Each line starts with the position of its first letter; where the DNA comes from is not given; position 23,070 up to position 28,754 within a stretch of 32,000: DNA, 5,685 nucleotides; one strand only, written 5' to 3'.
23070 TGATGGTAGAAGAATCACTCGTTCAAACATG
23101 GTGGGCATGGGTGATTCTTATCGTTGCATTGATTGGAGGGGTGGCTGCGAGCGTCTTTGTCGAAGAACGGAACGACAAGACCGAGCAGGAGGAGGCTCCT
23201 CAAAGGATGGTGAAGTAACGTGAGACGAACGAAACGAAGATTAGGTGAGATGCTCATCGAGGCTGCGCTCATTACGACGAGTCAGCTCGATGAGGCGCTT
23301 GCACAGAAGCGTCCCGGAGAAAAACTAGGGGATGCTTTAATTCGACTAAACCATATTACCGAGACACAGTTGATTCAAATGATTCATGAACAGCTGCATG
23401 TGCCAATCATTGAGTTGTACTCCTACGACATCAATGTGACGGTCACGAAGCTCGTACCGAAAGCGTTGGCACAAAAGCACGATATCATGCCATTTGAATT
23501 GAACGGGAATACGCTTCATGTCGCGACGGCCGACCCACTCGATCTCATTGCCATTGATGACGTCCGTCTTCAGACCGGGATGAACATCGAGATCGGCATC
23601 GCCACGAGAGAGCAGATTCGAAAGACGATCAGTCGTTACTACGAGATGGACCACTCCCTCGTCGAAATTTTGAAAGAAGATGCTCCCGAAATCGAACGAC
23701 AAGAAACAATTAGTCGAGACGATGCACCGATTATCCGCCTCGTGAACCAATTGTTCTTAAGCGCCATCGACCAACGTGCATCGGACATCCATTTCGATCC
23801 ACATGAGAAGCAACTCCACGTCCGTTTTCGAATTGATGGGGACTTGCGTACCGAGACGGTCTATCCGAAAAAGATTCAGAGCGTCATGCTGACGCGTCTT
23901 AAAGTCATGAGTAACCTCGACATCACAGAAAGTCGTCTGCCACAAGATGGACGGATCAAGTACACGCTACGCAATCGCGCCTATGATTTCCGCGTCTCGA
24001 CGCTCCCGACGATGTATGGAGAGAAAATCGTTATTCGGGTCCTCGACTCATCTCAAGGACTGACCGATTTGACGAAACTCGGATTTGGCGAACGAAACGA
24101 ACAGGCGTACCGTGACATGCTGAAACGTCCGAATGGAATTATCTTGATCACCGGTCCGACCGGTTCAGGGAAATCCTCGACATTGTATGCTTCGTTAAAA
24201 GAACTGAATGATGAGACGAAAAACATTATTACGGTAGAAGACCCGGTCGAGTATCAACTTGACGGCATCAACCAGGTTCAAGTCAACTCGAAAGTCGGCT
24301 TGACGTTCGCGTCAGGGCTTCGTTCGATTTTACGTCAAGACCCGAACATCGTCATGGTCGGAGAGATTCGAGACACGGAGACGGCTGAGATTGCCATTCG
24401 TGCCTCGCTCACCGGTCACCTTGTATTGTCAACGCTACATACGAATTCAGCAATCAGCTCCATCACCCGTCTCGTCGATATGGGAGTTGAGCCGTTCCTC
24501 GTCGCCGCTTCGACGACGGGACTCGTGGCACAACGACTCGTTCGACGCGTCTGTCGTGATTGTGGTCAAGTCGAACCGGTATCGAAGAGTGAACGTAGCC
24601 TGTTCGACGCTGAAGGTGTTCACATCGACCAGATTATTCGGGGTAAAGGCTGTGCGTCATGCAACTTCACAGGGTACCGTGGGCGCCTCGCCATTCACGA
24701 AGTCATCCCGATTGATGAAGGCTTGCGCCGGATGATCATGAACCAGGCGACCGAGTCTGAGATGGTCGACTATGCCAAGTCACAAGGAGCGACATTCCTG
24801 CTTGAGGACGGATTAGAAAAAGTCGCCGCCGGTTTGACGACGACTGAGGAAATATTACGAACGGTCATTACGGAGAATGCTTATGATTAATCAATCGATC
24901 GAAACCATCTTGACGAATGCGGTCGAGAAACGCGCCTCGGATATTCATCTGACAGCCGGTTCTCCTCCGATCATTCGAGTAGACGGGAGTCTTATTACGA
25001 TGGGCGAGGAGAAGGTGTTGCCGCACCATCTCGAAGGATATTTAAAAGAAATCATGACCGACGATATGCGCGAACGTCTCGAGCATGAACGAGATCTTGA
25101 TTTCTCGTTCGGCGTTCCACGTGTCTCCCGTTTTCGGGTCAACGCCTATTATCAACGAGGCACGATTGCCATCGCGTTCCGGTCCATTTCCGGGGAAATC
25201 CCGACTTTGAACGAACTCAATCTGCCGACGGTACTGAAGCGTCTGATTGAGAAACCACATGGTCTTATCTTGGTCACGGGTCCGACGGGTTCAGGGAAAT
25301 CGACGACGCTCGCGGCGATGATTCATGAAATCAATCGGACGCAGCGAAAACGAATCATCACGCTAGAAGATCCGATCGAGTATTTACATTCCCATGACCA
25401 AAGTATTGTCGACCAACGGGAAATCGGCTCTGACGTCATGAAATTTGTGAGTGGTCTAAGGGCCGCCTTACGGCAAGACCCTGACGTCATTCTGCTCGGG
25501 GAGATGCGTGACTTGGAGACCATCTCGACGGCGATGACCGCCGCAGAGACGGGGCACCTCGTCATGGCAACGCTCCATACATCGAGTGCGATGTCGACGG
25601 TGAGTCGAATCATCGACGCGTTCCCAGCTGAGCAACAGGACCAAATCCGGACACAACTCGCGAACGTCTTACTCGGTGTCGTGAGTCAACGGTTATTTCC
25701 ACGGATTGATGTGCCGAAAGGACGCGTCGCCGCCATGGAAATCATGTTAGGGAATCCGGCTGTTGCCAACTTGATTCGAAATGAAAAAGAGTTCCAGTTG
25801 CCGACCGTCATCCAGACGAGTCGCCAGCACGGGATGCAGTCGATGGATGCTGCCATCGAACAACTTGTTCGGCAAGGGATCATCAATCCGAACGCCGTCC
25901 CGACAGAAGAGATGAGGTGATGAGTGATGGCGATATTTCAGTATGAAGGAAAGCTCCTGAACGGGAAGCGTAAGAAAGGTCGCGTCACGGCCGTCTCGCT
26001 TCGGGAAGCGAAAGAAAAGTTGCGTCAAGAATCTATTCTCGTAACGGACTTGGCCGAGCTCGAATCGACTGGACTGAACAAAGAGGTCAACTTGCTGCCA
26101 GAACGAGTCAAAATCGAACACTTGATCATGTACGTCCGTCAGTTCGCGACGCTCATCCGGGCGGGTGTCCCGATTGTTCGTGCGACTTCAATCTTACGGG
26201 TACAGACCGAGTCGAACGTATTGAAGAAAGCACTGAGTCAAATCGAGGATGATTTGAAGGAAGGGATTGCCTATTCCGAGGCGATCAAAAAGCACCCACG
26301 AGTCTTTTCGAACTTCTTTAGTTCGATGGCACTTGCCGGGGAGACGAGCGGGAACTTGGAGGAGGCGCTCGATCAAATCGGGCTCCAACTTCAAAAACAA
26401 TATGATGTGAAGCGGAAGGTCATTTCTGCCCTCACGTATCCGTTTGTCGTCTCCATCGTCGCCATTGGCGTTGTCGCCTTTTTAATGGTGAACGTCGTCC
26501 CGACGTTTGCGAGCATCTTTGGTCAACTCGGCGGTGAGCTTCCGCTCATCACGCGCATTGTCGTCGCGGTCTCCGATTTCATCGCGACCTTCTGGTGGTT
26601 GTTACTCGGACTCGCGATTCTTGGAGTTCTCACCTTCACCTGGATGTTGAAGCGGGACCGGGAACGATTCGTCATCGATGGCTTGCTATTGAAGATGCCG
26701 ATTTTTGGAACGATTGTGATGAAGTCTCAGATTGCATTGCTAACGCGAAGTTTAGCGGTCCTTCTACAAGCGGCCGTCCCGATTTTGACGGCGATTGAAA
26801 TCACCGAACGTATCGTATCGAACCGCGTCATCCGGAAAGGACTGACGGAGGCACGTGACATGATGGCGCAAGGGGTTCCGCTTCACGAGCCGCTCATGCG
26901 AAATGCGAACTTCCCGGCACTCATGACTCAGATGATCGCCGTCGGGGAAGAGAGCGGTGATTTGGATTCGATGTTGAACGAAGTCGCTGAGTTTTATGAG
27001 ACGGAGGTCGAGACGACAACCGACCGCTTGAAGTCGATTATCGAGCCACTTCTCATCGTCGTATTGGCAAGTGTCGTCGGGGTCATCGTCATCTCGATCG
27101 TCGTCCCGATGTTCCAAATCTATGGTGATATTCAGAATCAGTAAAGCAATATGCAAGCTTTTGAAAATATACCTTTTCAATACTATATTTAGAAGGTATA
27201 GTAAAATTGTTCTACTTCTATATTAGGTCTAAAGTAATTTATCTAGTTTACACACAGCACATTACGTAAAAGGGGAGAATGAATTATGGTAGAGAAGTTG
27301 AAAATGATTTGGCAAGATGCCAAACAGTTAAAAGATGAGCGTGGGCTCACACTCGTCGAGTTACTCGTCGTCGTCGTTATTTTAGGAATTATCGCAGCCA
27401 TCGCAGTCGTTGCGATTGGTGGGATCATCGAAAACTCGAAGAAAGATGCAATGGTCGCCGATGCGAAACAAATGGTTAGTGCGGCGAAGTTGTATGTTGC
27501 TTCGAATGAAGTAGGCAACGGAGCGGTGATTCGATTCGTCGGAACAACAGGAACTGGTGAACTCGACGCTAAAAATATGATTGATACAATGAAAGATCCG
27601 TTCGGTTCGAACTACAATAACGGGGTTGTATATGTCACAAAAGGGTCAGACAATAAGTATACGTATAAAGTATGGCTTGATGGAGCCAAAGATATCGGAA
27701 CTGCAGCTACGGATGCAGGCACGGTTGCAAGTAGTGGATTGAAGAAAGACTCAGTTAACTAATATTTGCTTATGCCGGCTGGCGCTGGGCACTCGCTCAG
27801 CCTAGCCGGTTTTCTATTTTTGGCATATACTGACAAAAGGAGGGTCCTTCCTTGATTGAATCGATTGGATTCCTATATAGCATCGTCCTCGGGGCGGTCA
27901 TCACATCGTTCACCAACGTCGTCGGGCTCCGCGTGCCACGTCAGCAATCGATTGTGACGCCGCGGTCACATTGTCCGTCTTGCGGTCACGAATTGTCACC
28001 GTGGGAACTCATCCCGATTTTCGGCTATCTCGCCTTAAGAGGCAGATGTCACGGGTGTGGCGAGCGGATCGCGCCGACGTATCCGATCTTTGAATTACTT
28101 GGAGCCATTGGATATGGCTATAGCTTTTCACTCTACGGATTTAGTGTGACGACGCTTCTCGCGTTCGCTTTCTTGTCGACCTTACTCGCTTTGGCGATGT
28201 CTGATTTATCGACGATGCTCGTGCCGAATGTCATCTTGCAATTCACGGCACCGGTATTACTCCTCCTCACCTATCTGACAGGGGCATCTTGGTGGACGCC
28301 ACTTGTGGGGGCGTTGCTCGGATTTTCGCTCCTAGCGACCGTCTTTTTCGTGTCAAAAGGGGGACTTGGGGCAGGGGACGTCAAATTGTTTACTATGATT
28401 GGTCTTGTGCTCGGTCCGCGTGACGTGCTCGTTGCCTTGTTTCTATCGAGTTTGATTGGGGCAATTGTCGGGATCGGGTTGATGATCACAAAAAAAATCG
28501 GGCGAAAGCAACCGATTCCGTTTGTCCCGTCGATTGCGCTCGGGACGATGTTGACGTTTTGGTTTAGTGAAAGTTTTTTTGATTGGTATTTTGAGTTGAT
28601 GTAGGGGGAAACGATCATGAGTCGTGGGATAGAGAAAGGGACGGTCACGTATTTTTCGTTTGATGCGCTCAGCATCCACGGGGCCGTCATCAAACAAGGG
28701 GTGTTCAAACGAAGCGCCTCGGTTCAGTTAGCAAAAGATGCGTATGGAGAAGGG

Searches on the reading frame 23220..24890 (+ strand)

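Call 8: search_protein_families(library=pfam, proteins=[window:23220-24890:+], max_evalue=0.01)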
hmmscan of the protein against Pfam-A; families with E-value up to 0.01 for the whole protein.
window:23220-24890:+ (556 aa): 9 families
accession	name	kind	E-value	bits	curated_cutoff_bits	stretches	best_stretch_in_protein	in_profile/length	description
PF00437.27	T2SSE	-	3.2e-140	467.4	24.9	1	166-547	3-370/370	Type II/IV secretion system protein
PF05157.20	MshEN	-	1.8e-21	76.4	23.1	1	60-146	2-89/90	MshEN domain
PF13401.12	AAA_22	-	0.00054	20.7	27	1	304-349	4-49/130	AAA domain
PF13191.12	AAA_16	-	0.00094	20.2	32.6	1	302-345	22-63/167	AAA ATPase domain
PF13555.12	AAA_29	-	0.0013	18.8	27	1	302-322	19-39/61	P-loop containing region of AAA domain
PF25199.1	nSTAND_NTPase5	-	0.002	18.4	34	1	302-349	38-86/145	Novel STAND NTPase 5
PF01637.24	ATPase_2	-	0.0024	18.1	33.2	1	303-360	18-75/225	ATPase domain predominantly from Archaea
PF20720.3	nSTAND3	-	0.0047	17.1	27.2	0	298-344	11-56/155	Novel STAND NTPase 3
PF13476.12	AAA_23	-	0.0053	17.9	27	0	305-323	19-37/201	AAA domain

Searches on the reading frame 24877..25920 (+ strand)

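Call 8: search_protein_families(library=pfam, proteins=[window:24877-25920:+], max_evalue=0.01)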
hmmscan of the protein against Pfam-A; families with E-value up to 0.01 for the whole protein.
window:24877-25920:+ (347 aa): 21 families
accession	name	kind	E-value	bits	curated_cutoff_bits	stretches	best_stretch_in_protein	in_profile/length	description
PF00437.27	T2SSE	-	3.1e-53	181.2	24.9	1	4-277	8-281/370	Type II/IV secretion system protein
PF25199.1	nSTAND_NTPase5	-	6.9e-06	26.4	34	1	125-173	38-86/145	Novel STAND NTPase 5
PF04851.21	ResIII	-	0.0002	21.8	22.5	1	124-251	19-152/164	Type III restriction enzyme, res subunit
PF13555.12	AAA_29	-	0.00021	21.4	27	1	127-149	21-43/61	P-loop containing region of AAA domain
PF13191.12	AAA_16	-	0.00022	22.2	32.6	1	127-166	24-59/167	AAA ATPase domain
PF13401.12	AAA_22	-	0.00032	21.5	27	1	127-161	4-37/130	AAA domain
PF01935.23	DUF87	-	0.00039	21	23.2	1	132-163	27-58/220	Helicase HerA, central domain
PF01580.24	FtsK_SpoIIIE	-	0.00067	19.6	24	1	105-150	27-61/221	FtsK/SpoIIIE family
PF13604.12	AAA_30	-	0.0015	18.7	27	1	119-155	9-45/191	AAA domain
PF02492.25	cobW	-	0.0015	18.6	20.7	1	131-183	3-52/180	CobW/HypB/UreG, nucleotide-binding domain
PF12775.13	AAA_7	-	0.0015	18.5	25.8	1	108-156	14-61/181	P-loop containing dynein motor region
PF13476.12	AAA_23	-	0.0018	19.3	27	1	127-148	18-39/201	AAA domain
PF06414.18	Zeta_toxin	-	0.0035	17.3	22.3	1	130-196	18-85/199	Zeta toxin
PF20720.3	nSTAND3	-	0.0041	17.3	27.2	0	127-168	16-56/155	Novel STAND NTPase 3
PF24883.2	NPHP3_N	-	0.0051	17.5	24.8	0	127-249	21-133/164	Nephrocystin 3, N-terminal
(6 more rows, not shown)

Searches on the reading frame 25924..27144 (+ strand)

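Call 8: search_protein_families(library=pfam, proteins=[window:25924-27144:+], max_evalue=0.01)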
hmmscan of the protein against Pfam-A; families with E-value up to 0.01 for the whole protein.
window:25924-27144:+ (406 aa): 1 family
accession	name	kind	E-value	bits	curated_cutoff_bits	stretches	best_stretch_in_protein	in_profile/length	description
PF00482.28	T2SSF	-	9.7e-59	197.2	25.2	2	71-193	2-125/125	Type II secretion system (T2SS), protein F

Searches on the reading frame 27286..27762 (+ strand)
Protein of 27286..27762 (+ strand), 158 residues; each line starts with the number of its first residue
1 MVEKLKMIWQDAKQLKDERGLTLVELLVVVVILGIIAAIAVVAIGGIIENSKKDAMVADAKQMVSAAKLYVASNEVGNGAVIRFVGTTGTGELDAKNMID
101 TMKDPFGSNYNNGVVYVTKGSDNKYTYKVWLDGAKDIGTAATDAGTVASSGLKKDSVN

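Call 8: search_protein_families(library=pfam, proteins=[window:27286-27762:+], max_evalue=0.01)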
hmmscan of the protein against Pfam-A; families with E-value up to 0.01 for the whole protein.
window:27286-27762:+ (158 aa): 1 family
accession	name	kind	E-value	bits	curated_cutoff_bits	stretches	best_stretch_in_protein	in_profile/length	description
PF07963.17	N_methyl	-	3.2e-07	30.1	21.2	1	16-41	2-27/27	Prokaryotic N-terminal methylation motif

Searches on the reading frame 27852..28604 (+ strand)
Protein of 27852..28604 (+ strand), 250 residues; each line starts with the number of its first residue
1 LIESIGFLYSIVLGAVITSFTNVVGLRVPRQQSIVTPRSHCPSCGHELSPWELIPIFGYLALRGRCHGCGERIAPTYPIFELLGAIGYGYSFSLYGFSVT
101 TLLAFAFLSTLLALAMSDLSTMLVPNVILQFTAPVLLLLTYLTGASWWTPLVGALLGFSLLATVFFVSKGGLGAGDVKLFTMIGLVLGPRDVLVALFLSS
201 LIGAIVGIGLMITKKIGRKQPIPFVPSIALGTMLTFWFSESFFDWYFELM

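Call 8: search_protein_families(library=pfam, proteins=[window:27852-28604:+], max_evalue=0.01)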
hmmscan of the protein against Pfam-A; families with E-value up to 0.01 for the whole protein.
window:27852-28604:+ (250 aa): 2 families
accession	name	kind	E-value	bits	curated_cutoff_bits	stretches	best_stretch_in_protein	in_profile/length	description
PF06750.18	A24_N_bact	-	3.6e-31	107.5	23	1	12-91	1-80/84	Bacterial Peptidase A24 N-terminal domain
PF01478.23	Peptidase_A24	-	1e-17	64.9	26.5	1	106-208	2-104/104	Type IV leader peptidase family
